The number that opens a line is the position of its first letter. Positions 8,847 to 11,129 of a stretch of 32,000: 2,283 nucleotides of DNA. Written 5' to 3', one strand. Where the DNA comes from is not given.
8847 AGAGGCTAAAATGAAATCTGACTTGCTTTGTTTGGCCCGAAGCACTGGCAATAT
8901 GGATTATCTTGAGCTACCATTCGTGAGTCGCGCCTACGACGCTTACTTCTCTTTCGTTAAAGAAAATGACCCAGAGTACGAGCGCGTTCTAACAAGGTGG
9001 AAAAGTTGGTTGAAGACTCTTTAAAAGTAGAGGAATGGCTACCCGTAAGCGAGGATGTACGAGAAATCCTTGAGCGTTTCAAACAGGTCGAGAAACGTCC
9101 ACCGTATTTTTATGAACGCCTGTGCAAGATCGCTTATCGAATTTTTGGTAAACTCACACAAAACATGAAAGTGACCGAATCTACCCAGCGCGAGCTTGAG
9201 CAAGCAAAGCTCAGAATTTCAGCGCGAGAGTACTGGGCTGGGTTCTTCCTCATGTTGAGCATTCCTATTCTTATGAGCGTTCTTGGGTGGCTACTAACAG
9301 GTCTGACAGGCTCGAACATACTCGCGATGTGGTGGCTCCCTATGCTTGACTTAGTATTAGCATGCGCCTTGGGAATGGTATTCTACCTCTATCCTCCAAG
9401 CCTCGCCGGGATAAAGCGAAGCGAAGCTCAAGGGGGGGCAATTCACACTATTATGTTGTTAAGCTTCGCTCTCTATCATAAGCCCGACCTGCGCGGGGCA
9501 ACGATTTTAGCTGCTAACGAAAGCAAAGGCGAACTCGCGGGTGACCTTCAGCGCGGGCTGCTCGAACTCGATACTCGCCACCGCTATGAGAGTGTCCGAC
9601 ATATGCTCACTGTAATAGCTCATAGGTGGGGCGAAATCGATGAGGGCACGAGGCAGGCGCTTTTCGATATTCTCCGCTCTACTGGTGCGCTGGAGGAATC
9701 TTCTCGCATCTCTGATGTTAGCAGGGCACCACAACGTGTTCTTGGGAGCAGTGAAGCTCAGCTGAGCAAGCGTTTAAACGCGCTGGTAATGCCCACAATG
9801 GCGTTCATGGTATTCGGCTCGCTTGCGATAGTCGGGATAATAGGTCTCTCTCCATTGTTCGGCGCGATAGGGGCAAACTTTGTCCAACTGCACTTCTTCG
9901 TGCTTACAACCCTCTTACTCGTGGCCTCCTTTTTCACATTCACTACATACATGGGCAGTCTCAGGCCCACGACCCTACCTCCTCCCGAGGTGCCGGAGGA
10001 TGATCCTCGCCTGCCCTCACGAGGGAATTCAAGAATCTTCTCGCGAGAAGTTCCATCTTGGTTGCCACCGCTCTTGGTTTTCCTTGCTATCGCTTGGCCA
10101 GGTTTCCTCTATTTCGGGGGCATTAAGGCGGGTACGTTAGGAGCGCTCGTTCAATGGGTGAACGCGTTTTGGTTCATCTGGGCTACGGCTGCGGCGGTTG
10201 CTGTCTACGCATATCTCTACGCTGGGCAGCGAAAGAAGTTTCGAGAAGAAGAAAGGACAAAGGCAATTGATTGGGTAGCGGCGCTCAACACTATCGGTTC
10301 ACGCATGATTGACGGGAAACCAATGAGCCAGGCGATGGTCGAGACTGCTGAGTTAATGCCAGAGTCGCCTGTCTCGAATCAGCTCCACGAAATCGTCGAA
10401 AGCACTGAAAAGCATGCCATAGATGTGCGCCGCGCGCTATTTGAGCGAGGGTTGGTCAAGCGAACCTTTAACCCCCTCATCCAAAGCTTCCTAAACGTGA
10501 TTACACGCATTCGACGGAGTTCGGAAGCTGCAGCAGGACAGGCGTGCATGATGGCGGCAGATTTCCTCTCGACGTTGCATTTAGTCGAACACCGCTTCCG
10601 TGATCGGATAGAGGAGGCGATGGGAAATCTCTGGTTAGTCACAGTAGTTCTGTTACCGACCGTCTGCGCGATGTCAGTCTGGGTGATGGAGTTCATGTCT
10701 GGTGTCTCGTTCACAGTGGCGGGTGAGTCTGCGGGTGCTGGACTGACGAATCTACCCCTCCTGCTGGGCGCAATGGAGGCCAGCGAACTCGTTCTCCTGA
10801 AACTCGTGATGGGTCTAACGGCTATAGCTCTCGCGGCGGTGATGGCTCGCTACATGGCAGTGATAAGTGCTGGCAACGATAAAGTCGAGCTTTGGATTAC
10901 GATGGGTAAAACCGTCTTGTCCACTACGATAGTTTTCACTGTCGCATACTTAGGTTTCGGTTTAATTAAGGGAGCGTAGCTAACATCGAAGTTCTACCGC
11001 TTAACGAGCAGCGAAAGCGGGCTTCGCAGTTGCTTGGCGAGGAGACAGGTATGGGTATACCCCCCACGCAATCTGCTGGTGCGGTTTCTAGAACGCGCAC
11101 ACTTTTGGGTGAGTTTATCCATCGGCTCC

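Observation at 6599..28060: Dispersed type-IV-filament-like apparatus: one motor/platform pair plus two paralogous modules of N-anchored proteins, interleaved with Moco and DNA-repair genes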

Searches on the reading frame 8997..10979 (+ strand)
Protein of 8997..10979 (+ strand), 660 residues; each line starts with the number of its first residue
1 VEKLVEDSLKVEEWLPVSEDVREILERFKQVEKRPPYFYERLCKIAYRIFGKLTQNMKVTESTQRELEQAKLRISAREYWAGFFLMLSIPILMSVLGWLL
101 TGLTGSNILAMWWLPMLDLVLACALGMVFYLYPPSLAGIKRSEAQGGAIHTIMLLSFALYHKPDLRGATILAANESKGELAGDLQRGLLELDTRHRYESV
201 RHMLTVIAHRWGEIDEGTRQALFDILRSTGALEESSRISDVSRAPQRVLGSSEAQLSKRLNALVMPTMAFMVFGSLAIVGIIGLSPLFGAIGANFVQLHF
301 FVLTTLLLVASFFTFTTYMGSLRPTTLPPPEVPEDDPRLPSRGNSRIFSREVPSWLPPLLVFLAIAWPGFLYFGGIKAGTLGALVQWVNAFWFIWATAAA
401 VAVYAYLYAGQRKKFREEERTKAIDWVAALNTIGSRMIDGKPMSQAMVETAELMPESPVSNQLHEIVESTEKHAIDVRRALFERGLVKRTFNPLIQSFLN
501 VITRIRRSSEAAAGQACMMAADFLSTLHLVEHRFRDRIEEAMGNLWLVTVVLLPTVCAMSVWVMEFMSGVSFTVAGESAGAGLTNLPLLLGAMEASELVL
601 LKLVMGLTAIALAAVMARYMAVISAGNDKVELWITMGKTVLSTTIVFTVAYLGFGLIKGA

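Call 5: search_protein_families(library=pfam, proteins=[window:8997-10979:+], max_evalue=1)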
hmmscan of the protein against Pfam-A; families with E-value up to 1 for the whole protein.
window:8997-10979:+ (660 aa): 1 family
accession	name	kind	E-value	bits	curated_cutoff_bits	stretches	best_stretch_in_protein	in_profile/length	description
PF12644.12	DUF3782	-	0.019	15.5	24.4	1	195-231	22-60/78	Protein of unknown function (DUF3782)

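Call 6: search_protein_families(library=ncbifam, proteins=[window:8997-10979:+], max_evalue=1)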
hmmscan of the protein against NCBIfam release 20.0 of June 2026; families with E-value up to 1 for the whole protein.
window:8997-10979:+ (660 aa): 0 families

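Call 31: search_protein_families(library=pfam, alignment_id=A8, max_evalue=1)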
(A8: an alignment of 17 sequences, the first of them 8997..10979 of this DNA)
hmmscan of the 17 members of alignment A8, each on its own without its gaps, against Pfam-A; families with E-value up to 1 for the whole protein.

A. member 1, window:8997-10979:+ (660 aa): 1 family
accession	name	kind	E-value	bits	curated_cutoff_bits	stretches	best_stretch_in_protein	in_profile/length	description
PF12644.12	DUF3782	-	0.019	15.5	24.4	1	195-231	22-60/78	Protein of unknown function (DUF3782)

B. families by the number of members that match (of 17 scanned): 14 families
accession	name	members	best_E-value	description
PF14561.12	TPR_20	7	0.019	Tetratricopeptide repeat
PF05419.17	GUN4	4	0.015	GUN4-like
PF20990.2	DUF2207_C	4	0.028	Predicted membrane protein (DUF2207) C-terminal domain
PF00482.28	T2SSF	3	0.0017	Type II secretion system (T2SS), protein F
PF12644.12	DUF3782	2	0.019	Protein of unknown function (DUF3782)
PF07729.17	FCD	1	0.0019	FCD domain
PF18949.5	DUF5693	1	0.0019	Family of unknown function (DUF5693)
PF12698.13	ABC2_membrane_3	1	0.011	ABC-2 family transporter protein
PF05571.17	JAMP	1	0.14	JNK1/MAPK8-associated membrane protein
PF22733.1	NNH1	1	0.16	NACHT N-terminal Helical domain 1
PF15932.10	DUF4748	1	0.3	Domain of unknown function (DUF4748)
PF00335.26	Tetraspanin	1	0.94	Tetraspanin family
PF24430.1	DUF7553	1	0.94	Family of unknown function (DUF7553)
PF09534.15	Trp_oprn_chp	1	0.96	Tryptophan-associated transmembrane protein (Trp_oprn_chp)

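Call 32: search_solved_structures(query=A8, max_evalue=10)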
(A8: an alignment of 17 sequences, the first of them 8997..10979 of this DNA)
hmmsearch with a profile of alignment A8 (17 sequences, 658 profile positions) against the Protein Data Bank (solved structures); distinct sequences matched with E-value up to 10: 6.
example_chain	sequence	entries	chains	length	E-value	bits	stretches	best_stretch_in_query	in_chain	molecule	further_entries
5cwb_A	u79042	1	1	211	0.21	13.1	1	11-65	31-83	Designed helical repeat protein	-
4j9u_E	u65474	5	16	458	0.73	11.4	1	307-382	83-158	Potassium uptake protein TrkA | Potassium transporter peripheral membrane component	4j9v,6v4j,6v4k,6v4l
8wfj_A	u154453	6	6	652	2.5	9.6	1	264-320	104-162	Sodium- and chloride-dependent glycine transporter 1 | Isoform GlyT-1B of Sodium- and chloride-dependent glycine transporter 1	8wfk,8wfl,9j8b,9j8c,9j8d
8wfi_A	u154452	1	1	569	3.6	9.1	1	264-320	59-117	Isoform GlyT-1B of Sodium- and chloride-dependent glycine transporter 1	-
6zpl_B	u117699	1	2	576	3.7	9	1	264-320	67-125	Sodium- and chloride-dependent glycine transporter 1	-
6zbv_A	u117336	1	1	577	3.7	9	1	264-320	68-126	Sodium- and chloride-dependent glycine transporter 1,Sodium- and chloride-dependent glycin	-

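Call 35: find_homologous_proteins(query=window:8997-10979:+)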
Query window:8997-10979:+ (660 aa): 100 proteins with E <= 0.001 among 8000 candidates.
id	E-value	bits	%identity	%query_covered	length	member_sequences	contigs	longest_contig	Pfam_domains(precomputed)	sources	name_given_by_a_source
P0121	0.0e+0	1461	100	100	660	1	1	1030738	-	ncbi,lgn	-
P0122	0.0e+0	1309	89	100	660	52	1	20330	-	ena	-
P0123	0.0e+0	1248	86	100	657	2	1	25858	-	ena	-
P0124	0.0e+0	1218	84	100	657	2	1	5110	-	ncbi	-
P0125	0.0e+0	1212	83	100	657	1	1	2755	-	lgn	-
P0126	0.0e+0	1207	84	99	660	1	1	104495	-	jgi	jgi:hypothetical protein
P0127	0.0e+0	1186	83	99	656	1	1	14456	-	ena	-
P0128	0.0e+0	1184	82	99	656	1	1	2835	-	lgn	-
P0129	0.0e+0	1180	81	99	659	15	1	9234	-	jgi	-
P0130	0.0e+0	1179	81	99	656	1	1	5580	-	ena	-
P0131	0.0e+0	1178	81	99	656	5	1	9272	-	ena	-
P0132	0.0e+0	1176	81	99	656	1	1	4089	-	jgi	-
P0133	0.0e+0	1167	81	100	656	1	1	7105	-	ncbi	ncbi:MAG: hypothetical protein ACE5OT_04595 [Candidatus Hadarchaeaceae archaeon]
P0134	0.0e+0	1165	81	99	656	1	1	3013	-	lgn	-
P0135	0.0e+0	1162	80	100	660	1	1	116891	-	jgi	jgi:hypothetical protein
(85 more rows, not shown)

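Call 46: predict_structure(alignment_id=A9)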
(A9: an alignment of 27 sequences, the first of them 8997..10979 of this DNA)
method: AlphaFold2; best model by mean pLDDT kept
length: 660 residues; sequences in the alignment: 27
mean_pLDDT: 81.6   pTM: 0.80
mean pLDDT of the five models: 81.6, 81.4, 79.7, 78.1, 76.2
residues with pLDDT >= 90: 161; 70-90: 401; 50-70: 77; < 50: 21
segments of 3 or more residues with pLDDT < 50: 1-17, 588-590
pLDDT, mean of each block of 10 residues (from residue 1): 31 43 60 72 88 84 83 84 89 82 72 83 91 88 87 90 86 84 87 82 91 86 87 83 87 87 90 89 75 68 90 91 77 68 74 85 86 67 62 90 88 83 89 92 90 86 85 78 70 81 84 90 90 88 91 92 81 69 55 70 91 94 85 91 93 77
secondary structure, 60 per line:
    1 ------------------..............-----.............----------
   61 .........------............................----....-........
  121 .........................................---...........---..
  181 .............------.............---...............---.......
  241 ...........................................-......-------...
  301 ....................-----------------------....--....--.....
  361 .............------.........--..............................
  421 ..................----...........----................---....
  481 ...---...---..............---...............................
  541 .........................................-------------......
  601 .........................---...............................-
elements in order: H19-32 H38-50 H61-69 H76-103 H108-111 H113-161 H165-175 H179-193 H200-212 H216-230 H234-283 H285-290 H298-320 E344-347 E350-353 H356-373 H380-388 H391-438 H443-453 H458-473 H477-483 H493-506 H510-581 H595-625 H629-659

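Call 53: fold_search(model_id=the predicted structure, library=pdb)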
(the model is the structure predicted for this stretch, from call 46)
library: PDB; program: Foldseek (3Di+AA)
matches with E <= 10: 382; with E <= 0.001: 0
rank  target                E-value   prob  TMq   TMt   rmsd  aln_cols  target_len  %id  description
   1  4av3_A                8.5e-02  0.21  0.11  0.11  34.3       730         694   11  Crystal structure of Thermotoga Maritima sodium pumping membrane integral pyrophosphatase with metal ions in active si (released 2012-08-08)
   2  8dl6_A                9.9e-02  0.20  0.10  0.14  29.3       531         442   13  Cryo-EM structure of human ferroportin/slc40 bound to Ca2+ in nanodisc (released 2023-01-25)
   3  6pz9_C                1.5e-01  0.13  0.13  0.09  36.3       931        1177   12  Cryo-EM structure of the pancreatic beta-cell SUR1 bound to ATP and repaglinide (released 2019-08-14)
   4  8b37_B                1.7e-01  0.09  0.09  0.10  33.8       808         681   10  Crystal structure of Pyrobaculum aerophilum potassium-independent proton pumping membrane integral pyrophosphatase in  (released 2024-01-17)
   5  6jb1_B                1.8e-01  0.09  0.11  0.06  36.7       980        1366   10  Structure of pancreatic ATP-sensitive potassium channel bound with repaglinide and ATPgammaS at 3.3A resolution (released 2019-05-22)
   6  4mlb_C                2.3e-01  0.14  0.11  0.15  32.2       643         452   12  Reverse polarity of binding pocket suggests different function of a MOP superfamily transporter from Pyrococcus furios (released 2013-09-25)
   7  8b37_A                2.3e-01  0.10  0.11  0.11  34.0       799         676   11  Crystal structure of Pyrobaculum aerophilum potassium-independent proton pumping membrane integral pyrophosphatase in  (released 2024-01-17)
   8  7wit                  2.6e-01  0.08  0.11  0.08  36.4       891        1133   12  Structure of SUR1 in complex with mitiglinide (released 2022-11-16)
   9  3jc8_Ca               2.7e-01  0.72  0.17  0.28  16.6       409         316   10  Architectural model of the type IVa pilus machine in a piliated state (released 2016-03-16)
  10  7zka                  2.7e-01  0.15  0.16  0.10  35.2       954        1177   10  ABCB1 V978C mutant (mABCB1) in the outward facing state bound to AAC (released 2023-04-26)
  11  7y58_A                2.7e-01  0.11  0.10  0.12  27.7       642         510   12  CryoEM structure of QacA (D411N), an antibacterial efflux transporter from Staphylococcus aureus (released 2023-07-12)
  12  8b24_B                2.8e-01  0.10  0.12  0.11  32.5       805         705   10  Time-resolved structure of K+-dependent Na+-PPase from Thermotoga maritima 3600-seconds post reaction initiation with  (released 2024-01-17)
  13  9g8j_D                2.9e-01  0.08  0.10  0.10  34.0       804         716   11  Structure of K+-dependent Na+-PPase from Thermotoga maritima in complex with zoledronate (released 2025-06-04)
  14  9kk6                  3.3e-01  0.16  0.17  0.11  36.6       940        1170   10  Cryo-EM structure of vanadate-trapped atABCB19 in lipid nanodisc (released 2025-05-21)
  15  7p54_A                3.6e-01  0.15  0.10  0.15  30.4       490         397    9  Cryo-EM structure of human TTYH2 in GDN (released 2021-08-11)
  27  2vmb_B                6.1e-01  1.00  0.15  0.71   3.5       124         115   14  The three-dimensional structure of the cytoplasmic domains of EpsF from the Type 2 Secretion System of Vibrio cholerae (released 2009-02-10)
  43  2vmb_A                9.0e-01  1.00  0.15  0.69   3.5       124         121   14  The three-dimensional structure of the cytoplasmic domains of EpsF from the Type 2 Secretion System of Vibrio cholerae (released 2009-02-10)
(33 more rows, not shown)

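Call 68: search_protein_representatives(alignment_id=A9)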
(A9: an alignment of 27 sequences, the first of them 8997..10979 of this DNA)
Query: 27 sequences, 660 profile positions. Proteins with E-value up to 0.001 (for the whole library): 603; up to 1e-10: 433; up to 1e-30: 161. The best 150 are listed.
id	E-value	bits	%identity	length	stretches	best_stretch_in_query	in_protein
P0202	2.2e-288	974.5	-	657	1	1-657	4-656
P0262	9.7e-210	714.6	-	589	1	35-656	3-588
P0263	5.7e-207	705.5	-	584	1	63-656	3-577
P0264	1.6e-118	413.2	-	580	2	37-336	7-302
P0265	1.7e-98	347.0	-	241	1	413-655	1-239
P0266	3.6e-86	306.3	-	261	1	220-467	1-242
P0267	3.4e-80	286.5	-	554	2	36-335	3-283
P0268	9.5e-72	258.6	-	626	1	36-644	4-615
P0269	1.4e-63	231.7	-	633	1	52-647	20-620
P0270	9.3e-61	222.3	-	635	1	36-651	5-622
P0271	2.7e-60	220.8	-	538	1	34-545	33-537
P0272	2.8e-58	214.1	-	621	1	52-652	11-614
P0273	4.0e-57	210.3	-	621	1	36-654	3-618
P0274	4.8e-55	203.4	-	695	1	23-655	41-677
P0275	1.1e-54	202.2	-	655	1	31-651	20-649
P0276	1.4e-54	201.9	-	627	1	34-654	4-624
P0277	1.5e-54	201.8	-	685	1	34-654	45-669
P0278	2.2e-54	201.2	-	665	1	15-650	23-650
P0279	4.8e-54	200.1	-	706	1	24-655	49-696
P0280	1.8e-53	198.3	-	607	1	34-654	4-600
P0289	9.7e-52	192.5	-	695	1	4-657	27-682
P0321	8.8e-44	166.2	-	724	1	27-651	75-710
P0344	5.4e-40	153.7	-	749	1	104-655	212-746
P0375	5.5e-36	140.5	-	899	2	36-291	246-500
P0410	4.3e-32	127.6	-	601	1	51-650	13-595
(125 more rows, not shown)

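Call 69: search_protein_families(library=pfam, proteins=[P0268, P0269, P0270, P0274, P0279, P0289, P0321, P0344, P0375, P0410], max_evalue=0.1)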
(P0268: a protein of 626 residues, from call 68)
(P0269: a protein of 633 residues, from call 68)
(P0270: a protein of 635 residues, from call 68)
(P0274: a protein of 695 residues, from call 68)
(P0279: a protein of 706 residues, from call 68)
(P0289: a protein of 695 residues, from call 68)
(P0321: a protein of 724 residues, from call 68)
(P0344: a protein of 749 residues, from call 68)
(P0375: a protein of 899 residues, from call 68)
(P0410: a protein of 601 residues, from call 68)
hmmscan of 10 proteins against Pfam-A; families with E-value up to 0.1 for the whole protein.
P0268 (626 aa): 3 families
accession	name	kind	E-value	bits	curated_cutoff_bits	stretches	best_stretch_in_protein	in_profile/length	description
PF00482.28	T2SSF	-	0.017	15.5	25.2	1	121-250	6-125/125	Type II secretion system (T2SS), protein F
PF00834.25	Ribul_P_3_epim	-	0.043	13.7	21.1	1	511-584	63-136/198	Ribulose-phosphate 3 epimerase family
PF12290.13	DUF3802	-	0.098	13.5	26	0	116-158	42-84/111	Protein of unknown function (DUF3802)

P0269 (633 aa): 2 families
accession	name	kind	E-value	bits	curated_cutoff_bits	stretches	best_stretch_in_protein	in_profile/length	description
PF07332.16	Phage_holin_3_6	-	0.0013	19.2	28.4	0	25-84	11-70/116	Putative Actinobacterial Holin-X, holin superfamily III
PF20237.3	DUF6594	-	0.081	13.2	30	1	202-278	140-216/238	Family of unknown function (DUF6594)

P0270 (635 aa): 1 family
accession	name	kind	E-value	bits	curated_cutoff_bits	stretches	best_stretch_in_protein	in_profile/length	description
PF11239.13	DUF3040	-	0.0072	17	24.7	0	28-95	21-83/84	Protein of unknown function (DUF3040)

P0274 (695 aa): 0 families

P0279 (706 aa): 1 family
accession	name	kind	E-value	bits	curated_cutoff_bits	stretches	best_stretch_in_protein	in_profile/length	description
PF00482.28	T2SSF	-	2e-06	28.2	25.2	2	464-591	3-120/125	Type II secretion system (T2SS), protein F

P0289 (695 aa): 2 families
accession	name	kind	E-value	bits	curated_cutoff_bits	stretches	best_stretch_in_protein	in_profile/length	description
PF00482.28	T2SSF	-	0.00035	21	25.2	1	161-292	4-125/125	Type II secretion system (T2SS), protein F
PF03954.19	Lectin_N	-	0.084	13.2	28.3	0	399-445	39-85/140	Hepatic lectin, N-terminal domain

P0321 (724 aa): 0 families

P0344 (749 aa): 3 families
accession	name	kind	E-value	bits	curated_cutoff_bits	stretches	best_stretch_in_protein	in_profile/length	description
PF00482.28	T2SSF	-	4.2e-07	30.4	25.2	1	259-390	2-124/125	Type II secretion system (T2SS), protein F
PF06160.17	EzrA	-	0.036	12.8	39.6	1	18-112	52-146/557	Septation ring formation regulator, EzrA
PF02601.20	Exonuc_VII_L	-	0.037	13.9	35.9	1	47-115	149-218/315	Exonuclease VII, large subunit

P0375 (899 aa): 3 families
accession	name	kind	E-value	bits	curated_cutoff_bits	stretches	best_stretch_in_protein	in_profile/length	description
PF17957.7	Big_7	-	7.1e-08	33.4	24.1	2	39-98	8-70/70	Bacterial Ig domain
PF00482.28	T2SSF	-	0.00016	22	25.2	1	681-805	5-119/125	Type II secretion system (T2SS), protein F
PF20990.2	DUF2207_C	-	0.078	13.1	33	0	712-854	40-185/247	Predicted membrane protein (DUF2207) C-terminal domain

P0410 (601 aa): 1 family
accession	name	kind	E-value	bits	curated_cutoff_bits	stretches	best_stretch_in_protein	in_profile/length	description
PF12092.13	DUF3568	-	0.018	15.6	23.2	1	343-409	21-87/124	Protein of unknown function (DUF3568)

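Call 70: list_cluster_members(proteins=[P0268, P0269, P0270, P0274, P0279, P0289, P0321, P0344, P0375, P0410])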
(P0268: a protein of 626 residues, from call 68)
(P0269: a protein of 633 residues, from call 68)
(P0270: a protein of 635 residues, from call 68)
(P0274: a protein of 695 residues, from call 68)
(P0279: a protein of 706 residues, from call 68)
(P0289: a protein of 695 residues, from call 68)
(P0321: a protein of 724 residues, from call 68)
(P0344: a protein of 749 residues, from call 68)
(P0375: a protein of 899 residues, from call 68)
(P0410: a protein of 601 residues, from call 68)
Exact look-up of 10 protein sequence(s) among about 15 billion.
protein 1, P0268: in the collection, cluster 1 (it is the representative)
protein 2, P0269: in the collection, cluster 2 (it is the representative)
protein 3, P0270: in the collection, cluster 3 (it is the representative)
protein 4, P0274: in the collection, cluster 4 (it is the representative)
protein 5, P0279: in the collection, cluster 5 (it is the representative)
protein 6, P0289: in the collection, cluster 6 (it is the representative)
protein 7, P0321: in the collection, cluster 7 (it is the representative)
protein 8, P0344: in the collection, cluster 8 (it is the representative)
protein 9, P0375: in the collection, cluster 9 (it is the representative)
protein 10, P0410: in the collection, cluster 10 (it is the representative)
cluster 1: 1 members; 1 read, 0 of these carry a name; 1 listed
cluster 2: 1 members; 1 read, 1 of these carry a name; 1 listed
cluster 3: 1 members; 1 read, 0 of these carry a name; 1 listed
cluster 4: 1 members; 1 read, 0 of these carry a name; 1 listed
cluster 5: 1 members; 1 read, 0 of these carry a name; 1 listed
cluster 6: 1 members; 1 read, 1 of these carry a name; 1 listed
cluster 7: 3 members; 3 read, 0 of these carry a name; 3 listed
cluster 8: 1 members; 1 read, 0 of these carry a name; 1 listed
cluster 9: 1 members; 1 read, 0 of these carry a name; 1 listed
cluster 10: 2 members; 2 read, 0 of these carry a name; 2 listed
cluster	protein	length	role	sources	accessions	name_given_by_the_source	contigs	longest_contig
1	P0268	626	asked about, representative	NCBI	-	-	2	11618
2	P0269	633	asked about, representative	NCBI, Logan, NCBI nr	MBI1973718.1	hypothetical protein HYS54_02800 [Candidatus Micrarchaeota archaeon] | hypothetical protein [Candidatus Micrarchaeota archaeon]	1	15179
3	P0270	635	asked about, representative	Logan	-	-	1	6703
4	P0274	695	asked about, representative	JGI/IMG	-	-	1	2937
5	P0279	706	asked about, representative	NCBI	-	-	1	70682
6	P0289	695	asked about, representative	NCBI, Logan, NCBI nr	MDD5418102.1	MAG: hypothetical protein PHW96_04435 [Candidatus Nanoarchaeia archaeon] | hypothetical protein [Candidatus Nanoarchaeia archaeon]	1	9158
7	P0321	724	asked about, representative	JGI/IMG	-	-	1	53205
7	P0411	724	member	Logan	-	-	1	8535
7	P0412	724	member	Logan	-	-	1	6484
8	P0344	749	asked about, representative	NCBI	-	-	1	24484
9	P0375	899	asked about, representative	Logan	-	-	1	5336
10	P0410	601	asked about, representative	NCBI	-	-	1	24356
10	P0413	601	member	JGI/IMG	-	-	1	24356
